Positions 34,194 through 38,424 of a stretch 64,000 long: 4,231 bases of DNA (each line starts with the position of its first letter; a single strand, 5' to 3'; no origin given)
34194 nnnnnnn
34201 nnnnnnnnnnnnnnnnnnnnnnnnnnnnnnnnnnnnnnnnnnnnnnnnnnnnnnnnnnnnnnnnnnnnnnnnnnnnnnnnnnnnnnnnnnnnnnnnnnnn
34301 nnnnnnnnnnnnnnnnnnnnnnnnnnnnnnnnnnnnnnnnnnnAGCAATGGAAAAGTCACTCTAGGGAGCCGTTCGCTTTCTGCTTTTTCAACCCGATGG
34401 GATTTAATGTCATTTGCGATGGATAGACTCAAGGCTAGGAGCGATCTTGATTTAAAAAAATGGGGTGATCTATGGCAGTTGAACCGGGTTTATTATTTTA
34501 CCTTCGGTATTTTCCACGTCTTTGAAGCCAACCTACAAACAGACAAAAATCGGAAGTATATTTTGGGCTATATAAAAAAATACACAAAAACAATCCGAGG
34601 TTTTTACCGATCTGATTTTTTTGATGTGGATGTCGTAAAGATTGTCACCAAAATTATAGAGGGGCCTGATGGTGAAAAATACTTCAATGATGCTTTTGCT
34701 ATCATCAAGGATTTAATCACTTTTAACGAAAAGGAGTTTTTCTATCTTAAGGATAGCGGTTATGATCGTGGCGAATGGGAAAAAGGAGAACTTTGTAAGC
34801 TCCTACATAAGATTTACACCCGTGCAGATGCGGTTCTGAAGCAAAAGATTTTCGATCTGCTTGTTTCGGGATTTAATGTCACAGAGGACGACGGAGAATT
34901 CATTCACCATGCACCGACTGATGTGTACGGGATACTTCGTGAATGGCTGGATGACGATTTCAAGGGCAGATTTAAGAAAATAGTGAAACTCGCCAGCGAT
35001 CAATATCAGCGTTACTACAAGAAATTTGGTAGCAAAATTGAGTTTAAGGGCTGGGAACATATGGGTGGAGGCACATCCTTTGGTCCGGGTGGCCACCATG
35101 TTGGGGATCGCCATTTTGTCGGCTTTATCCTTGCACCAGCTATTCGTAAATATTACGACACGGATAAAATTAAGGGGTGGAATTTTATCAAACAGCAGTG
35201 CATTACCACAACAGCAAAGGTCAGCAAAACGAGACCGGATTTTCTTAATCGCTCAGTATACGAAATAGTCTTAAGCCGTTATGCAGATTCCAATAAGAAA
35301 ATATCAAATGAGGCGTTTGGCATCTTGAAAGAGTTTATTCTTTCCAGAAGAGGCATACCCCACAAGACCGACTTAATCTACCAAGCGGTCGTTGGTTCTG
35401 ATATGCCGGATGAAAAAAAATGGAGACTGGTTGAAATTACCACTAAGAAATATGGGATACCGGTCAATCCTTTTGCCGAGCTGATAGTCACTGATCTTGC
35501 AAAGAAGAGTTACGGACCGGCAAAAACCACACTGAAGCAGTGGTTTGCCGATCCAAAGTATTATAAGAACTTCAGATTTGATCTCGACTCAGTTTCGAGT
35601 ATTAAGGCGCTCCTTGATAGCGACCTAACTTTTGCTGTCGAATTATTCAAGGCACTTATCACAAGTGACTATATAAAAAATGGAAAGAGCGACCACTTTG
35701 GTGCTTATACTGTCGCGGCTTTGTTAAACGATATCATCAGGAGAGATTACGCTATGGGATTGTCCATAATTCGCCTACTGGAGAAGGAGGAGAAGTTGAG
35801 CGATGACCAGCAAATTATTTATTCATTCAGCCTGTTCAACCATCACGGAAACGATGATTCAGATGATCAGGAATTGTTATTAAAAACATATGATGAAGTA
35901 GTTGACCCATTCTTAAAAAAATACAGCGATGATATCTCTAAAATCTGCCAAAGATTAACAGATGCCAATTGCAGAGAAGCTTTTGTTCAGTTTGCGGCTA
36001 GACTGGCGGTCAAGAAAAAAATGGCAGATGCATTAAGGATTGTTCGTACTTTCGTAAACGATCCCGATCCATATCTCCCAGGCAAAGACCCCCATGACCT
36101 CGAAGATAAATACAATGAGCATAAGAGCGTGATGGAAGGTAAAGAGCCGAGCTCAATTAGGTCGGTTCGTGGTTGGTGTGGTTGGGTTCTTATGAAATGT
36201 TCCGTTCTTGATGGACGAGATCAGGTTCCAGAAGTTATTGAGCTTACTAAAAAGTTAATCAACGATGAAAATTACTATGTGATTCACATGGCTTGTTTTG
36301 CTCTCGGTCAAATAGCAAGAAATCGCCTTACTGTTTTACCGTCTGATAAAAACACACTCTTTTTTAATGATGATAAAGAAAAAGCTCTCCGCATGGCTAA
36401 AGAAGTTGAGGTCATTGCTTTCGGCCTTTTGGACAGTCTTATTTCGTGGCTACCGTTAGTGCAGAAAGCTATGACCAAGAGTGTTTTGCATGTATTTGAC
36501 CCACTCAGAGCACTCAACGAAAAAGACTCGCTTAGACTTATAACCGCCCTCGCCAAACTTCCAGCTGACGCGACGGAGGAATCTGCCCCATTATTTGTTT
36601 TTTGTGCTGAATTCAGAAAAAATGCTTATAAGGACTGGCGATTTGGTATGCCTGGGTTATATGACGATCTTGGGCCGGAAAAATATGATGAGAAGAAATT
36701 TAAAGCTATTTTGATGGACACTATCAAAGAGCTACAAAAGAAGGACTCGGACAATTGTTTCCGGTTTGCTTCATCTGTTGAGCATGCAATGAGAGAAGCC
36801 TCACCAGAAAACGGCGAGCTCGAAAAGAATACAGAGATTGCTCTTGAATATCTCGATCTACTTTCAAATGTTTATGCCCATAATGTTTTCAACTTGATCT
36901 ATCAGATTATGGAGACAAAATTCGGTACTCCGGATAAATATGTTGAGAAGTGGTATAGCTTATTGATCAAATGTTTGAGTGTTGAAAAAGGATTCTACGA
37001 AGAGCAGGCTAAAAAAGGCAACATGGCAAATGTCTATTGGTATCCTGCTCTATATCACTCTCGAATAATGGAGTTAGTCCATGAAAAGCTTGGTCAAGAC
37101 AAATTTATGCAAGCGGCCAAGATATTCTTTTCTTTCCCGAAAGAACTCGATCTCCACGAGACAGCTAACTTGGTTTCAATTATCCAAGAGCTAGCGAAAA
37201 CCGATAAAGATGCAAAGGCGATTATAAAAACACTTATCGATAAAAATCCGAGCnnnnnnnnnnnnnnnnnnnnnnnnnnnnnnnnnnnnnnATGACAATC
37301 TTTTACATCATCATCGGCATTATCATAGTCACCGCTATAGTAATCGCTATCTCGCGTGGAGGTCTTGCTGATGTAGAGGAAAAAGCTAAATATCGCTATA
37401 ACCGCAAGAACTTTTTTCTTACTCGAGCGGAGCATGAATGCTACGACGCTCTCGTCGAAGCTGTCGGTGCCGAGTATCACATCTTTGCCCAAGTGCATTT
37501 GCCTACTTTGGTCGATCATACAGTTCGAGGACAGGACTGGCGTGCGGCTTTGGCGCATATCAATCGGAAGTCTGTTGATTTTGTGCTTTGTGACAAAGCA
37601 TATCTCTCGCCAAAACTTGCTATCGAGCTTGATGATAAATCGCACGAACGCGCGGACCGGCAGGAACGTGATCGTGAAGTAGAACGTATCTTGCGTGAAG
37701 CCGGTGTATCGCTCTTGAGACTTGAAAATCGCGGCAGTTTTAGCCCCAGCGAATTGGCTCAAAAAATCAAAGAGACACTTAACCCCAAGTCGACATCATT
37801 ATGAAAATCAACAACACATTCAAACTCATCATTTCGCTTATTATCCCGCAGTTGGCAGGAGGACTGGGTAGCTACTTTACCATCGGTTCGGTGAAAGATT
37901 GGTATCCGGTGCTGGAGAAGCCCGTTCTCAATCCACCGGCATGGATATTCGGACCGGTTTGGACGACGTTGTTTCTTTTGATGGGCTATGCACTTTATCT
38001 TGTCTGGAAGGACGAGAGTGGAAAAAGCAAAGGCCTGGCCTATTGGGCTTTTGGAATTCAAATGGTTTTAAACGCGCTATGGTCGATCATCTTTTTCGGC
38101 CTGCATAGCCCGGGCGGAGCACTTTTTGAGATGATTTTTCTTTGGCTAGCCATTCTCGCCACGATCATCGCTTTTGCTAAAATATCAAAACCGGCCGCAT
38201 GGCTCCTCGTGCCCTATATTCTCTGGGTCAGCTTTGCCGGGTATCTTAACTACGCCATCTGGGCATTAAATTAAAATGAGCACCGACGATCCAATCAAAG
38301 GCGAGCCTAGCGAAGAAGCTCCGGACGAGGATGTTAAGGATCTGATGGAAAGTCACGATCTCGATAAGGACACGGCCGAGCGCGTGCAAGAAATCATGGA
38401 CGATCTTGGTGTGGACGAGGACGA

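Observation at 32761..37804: Uncharacterised three-gene module fused to the 3' end of a type I RM operon: candidate novel defence system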

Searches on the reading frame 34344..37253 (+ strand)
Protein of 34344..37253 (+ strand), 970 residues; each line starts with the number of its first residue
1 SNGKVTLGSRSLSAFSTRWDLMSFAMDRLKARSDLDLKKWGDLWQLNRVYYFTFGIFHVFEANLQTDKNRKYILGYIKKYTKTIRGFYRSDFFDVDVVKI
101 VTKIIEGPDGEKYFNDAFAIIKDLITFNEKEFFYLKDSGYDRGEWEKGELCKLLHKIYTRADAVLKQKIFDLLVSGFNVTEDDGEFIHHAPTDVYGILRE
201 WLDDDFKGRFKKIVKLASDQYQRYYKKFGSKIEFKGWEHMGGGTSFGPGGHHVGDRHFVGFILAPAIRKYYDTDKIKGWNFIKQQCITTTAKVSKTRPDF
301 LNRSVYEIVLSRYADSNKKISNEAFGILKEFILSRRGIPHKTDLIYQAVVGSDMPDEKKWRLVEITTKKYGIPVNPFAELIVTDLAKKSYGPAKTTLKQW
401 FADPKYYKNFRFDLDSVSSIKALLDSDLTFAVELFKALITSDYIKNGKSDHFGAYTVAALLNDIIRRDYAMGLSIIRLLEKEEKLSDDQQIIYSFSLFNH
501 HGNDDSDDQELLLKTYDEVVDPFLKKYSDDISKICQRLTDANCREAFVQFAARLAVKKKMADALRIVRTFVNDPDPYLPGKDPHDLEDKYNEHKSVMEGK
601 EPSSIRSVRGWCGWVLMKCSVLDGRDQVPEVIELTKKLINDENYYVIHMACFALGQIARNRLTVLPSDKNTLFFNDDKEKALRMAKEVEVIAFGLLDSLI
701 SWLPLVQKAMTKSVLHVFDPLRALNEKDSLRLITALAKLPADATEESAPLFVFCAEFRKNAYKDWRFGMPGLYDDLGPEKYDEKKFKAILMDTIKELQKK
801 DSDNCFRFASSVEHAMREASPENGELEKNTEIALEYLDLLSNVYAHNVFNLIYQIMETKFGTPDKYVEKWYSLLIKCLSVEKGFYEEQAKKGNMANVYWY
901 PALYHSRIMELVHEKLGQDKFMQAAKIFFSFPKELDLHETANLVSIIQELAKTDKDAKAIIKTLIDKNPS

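Call 67: search_protein_representatives(alignment_id=A4)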
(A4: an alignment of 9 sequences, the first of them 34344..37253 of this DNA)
Query: 9 sequences, 980 profile positions. Proteins with E-value up to 0.001 (for the whole library): 370; up to 1e-10: 310; up to 1e-30: 177. The best 150 are listed.
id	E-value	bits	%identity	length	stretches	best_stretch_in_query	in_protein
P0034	0.0e+00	1417.4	-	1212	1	2-978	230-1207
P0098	0.0e+00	1408.2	-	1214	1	2-977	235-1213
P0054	0.0e+00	1276.7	-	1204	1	3-978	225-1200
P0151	0.0e+00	1173.3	-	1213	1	11-977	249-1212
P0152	0.0e+00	1167.9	-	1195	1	2-979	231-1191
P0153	0.0e+00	1153.7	-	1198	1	5-973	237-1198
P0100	0.0e+00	1140.7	-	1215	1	1-978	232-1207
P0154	0.0e+00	1131.8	-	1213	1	3-978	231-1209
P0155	0.0e+00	1120.4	-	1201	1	3-977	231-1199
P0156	0.0e+00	1080.8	-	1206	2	2-977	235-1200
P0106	0.0e+00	1064.6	-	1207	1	1-979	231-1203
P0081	0.0e+00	1056.3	-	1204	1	2-979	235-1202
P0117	0.0e+00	1041.8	-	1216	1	2-978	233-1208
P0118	0.0e+00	1031.0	-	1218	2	2-979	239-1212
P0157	0.0e+00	1026.8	-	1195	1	5-977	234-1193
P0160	2.0e-297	1005.8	-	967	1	18-977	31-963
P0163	3.4e-273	925.6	-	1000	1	22-979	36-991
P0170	2.7e-234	796.9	-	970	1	17-978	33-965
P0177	3.1e-223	760.3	-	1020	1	18-979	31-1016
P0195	2.4e-207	707.7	-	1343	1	20-978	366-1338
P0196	2.8e-207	707.5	-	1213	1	4-978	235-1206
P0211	6.6e-182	623.5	-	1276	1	9-978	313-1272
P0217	6.0e-175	600.5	-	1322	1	35-978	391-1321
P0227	9.4e-165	566.7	-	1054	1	8-973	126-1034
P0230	1.0e-154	533.5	-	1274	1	20-979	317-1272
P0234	5.4e-151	521.2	-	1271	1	9-977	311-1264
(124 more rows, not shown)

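Call 69: search_protein_families(library=pfam, proteins=[P0195, P0217, P0211, P0230, P0234, P0227, P0160, P0177], max_evalue=0.1)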
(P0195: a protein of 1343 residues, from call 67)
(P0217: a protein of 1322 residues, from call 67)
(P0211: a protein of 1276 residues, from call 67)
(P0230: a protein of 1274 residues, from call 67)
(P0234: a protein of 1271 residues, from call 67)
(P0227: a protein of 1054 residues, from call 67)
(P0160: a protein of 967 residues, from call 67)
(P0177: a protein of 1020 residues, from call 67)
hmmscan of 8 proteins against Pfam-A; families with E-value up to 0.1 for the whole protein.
P0195 (1343 aa): 1 family
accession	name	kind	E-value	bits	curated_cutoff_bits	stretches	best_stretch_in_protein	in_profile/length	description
PF02655.19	ATP-grasp_3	-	0.023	15.3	23.2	1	954-1068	21-136/160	ATP-grasp domain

P0217 (1322 aa): 3 families
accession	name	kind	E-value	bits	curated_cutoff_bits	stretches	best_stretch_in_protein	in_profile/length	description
PF02985.28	HEAT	-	0.0007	20.1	23.5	0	1138-1164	3-29/31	HEAT repeat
PF13646.12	HEAT_2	-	0.0071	17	27.7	0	1132-1168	28-64/88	HEAT repeats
PF18360.6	hnRNP_Q_AcD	-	0.038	14.6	26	0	1050-1076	30-56/70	Heterogeneous nuclear ribonucleoprotein Q acidic domain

P0211 (1276 aa): 8 families
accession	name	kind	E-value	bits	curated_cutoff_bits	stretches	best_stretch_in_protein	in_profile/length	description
PF01381.28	HTH_3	-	1.3e-12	48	23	1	10-65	1-55/55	Helix-turn-helix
PF13560.12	HTH_31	-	2.3e-07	31.5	27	1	7-64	3-60/64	Helix-turn-helix domain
PF13443.12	HTH_26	-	1.7e-06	28.6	22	1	10-69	2-61/63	Cro/C1-type HTH DNA-binding domain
PF12844.13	HTH_19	-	3.7e-05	24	30.2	1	8-61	2-54/64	Helix-turn-helix domain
PF13744.12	HTH_37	-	0.0043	17.3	27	1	6-63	19-76/80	Helix-turn-helix domain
PF09966.14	DUF2200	-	0.04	14.5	22.8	0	689-737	18-64/111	Uncharacterized protein conserved in bacteria (DUF2200)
PF12959.12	DUF3848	-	0.062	13.8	30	1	1231-1275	32-76/95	Protein of unknown function (DUF3848)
PF13413.12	HTH_25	-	0.08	13.2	24.6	0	9-44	1-36/62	Helix-turn-helix domain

P0230 (1274 aa): 0 families

P0234 (1271 aa): 6 families
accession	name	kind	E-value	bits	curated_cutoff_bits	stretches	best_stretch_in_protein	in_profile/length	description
PF01381.28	HTH_3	-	1.5e-14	54.2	23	1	8-63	1-55/55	Helix-turn-helix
PF13560.12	HTH_31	-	9.7e-08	32.7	27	1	8-63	6-61/64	Helix-turn-helix domain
PF13443.12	HTH_26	-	7.9e-07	29.7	22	1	7-63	1-57/63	Cro/C1-type HTH DNA-binding domain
PF12844.13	HTH_19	-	2.5e-06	27.8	30.2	1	6-65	2-60/64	Helix-turn-helix domain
PF13744.12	HTH_37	-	4.1e-05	23.7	27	1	3-60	18-75/80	Helix-turn-helix domain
PF04558.20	tRNA_synt_1c_R1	-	0.0083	16.5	28.6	0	356-381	69-94/162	Glutaminyl-tRNA synthetase, non-specific RNA binding region part 1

P0227 (1054 aa): 5 families
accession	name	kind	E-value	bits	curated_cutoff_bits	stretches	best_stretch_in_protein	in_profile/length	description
PF13646.12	HEAT_2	-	0.0011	19.7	27.7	1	707-760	15-61/88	HEAT repeats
PF13513.12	HEAT_EZ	-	0.0021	19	27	1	707-757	2-55/55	HEAT-like repeat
PF12717.13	Cnd1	-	0.0029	18.1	26.4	1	708-767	2-58/162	non-SMC mitotic condensation complex subunit 1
PF00620.32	RhoGAP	-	0.049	13.9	24.5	0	252-335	16-84/148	RhoGAP domain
PF24597.1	TPR_DOP1_M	-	0.071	13.2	26.7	0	270-334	85-150/186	DOP1 middle TPR domain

P0160 (967 aa): 3 families
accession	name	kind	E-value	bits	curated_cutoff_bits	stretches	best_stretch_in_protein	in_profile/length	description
PF13646.12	HEAT_2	-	0.037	14.7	27.7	0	622-646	3-27/88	HEAT repeats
PF18517.6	LZ3wCH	-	0.063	13.7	26.1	0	665-703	8-46/55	Leucine zipper with capping helix domain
PF02985.28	HEAT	-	0.065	14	23.5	0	626-648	7-29/31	HEAT repeat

P0177 (1020 aa): 2 families
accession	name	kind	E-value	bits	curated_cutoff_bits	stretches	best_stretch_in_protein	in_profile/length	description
PF01815.21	Rop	-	0.017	15.5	25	1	709-748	3-42/57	Rop protein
PF20867.3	UVSSA_N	-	0.057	13.5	23.8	0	108-142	20-54/142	UVSSA N-terminal domain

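Call 70: find_encoding_contigs(protein=P0160, flank=6000, max_places=4)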
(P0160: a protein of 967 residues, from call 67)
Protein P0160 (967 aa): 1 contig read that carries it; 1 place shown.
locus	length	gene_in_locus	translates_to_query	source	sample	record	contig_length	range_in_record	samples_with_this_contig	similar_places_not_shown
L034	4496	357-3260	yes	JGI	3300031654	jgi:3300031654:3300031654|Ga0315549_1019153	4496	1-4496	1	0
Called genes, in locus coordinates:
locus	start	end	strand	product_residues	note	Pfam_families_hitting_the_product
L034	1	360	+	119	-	?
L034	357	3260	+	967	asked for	-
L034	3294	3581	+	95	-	-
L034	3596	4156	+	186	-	-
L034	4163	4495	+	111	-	?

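Call 71: find_encoding_contigs(protein=P0163, flank=6000, max_places=3)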
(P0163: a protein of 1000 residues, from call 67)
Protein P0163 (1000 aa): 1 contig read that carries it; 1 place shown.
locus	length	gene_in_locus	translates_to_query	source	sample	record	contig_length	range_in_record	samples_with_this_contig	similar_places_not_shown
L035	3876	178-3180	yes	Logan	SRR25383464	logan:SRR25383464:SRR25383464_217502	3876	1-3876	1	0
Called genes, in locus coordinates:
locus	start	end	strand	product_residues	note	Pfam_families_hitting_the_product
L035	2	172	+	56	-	?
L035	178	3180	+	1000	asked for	-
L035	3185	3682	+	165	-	-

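Call 72: find_encoding_contigs(protein=P0177, flank=6000, max_places=3)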
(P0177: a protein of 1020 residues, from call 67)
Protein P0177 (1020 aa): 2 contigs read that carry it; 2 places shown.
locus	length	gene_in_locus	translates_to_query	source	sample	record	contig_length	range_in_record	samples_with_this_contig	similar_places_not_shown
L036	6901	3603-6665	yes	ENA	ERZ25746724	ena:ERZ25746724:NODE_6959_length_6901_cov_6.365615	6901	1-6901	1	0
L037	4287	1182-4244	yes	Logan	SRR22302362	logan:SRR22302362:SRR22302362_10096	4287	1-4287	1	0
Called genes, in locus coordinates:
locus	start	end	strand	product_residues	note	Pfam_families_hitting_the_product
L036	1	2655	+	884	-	?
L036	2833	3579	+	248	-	-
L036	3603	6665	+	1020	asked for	-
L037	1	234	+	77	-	?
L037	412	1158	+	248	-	-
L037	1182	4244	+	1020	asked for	-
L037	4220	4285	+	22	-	?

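Call 73: find_encoding_contigs(protein=P0170, flank=6000, max_places=3)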
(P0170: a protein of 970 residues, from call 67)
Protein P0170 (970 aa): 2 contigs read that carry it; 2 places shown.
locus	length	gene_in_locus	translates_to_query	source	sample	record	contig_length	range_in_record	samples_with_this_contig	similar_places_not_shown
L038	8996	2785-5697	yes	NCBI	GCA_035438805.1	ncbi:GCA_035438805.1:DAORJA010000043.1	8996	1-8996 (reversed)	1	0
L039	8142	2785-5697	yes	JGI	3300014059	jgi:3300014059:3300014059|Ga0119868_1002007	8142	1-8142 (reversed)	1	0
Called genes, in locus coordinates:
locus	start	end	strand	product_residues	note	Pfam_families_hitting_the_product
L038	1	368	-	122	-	PF01336:tRNA_anti-codon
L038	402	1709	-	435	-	PF01336:tRNA_anti-codon (weak), PF00152:tRNA-synt_2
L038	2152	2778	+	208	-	-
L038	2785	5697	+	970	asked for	-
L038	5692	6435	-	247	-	PF07508:Recombinase, PF13408:Zn_ribbon_recom (faint)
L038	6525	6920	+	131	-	-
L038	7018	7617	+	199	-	-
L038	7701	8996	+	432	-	PF06904:Extensin-like_C (faint), PF26571:VldE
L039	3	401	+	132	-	?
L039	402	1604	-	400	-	PF00152:tRNA-synt_2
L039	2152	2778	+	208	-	-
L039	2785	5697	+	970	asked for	-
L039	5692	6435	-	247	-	PF07508:Recombinase, PF13408:Zn_ribbon_recom (faint)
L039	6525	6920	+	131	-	-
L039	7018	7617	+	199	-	-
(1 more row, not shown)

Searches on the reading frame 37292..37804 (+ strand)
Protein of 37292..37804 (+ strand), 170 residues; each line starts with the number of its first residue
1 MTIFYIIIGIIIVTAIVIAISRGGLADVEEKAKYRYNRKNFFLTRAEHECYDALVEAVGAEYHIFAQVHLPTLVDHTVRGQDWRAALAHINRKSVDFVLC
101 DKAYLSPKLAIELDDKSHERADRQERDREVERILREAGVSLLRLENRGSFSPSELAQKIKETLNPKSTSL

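Call 3: search_protein_families(library=pfam, proteins=[window:37292-37804:+], max_evalue=0.01)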
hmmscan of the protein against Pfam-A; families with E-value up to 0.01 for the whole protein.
window:37292-37804:+ (170 aa): 3 families
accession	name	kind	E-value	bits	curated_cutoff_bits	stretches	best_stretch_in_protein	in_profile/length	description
PF10881.14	DUF2726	-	3.3e-30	104.9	24.7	1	43-161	5-124/126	Protein of unknown function (DUF2726)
PF18741.7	MTES_1575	-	1.7e-05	25.2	38.2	1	90-147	22-79/96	REase_MTES_1575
PF04480.18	DUF559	-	0.00019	21.7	20.6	1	92-148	43-92/109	Protein of unknown function (DUF559)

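Call 4: search_protein_families(library=padloc, proteins=[window:37292-37804:+], max_evalue=0.01)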
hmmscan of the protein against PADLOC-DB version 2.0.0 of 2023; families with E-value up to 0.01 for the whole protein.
window:37292-37804:+ (170 aa): 0 families

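Call 8: search_protein_families(library=ncbifam, proteins=[window:37292-37804:+], max_evalue=1)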
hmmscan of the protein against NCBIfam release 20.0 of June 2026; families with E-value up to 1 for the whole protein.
window:37292-37804:+ (170 aa): 0 families

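Call 92: search_protein_families(library=phrogs, proteins=[window:37292-37804:+], max_evalue=0.01)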
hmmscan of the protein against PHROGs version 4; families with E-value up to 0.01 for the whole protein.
window:37292-37804:+ (170 aa): 1 family
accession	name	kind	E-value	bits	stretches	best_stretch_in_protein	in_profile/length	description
phrog_14167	-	unknown function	1.3e-15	58.5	1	33-161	72-193/209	-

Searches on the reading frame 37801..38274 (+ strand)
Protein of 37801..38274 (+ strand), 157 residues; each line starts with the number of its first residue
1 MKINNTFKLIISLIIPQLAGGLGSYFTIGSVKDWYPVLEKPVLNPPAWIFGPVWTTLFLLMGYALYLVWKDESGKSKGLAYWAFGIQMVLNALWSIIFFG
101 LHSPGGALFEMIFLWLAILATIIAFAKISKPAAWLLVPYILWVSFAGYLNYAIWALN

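Call 3: search_protein_families(library=pfam, proteins=[window:37801-38274:+], max_evalue=0.01)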
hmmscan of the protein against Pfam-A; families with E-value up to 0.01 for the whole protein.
window:37801-38274:+ (157 aa): 1 family
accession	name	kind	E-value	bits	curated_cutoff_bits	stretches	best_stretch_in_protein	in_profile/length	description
PF03073.20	TspO_MBR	-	3e-51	173.4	24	1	13-154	2-144/145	TspO/MBR family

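Call 4: search_protein_families(library=padloc, proteins=[window:37801-38274:+], max_evalue=0.01)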
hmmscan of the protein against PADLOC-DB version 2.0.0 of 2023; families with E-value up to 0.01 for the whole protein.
window:37801-38274:+ (157 aa): 0 families
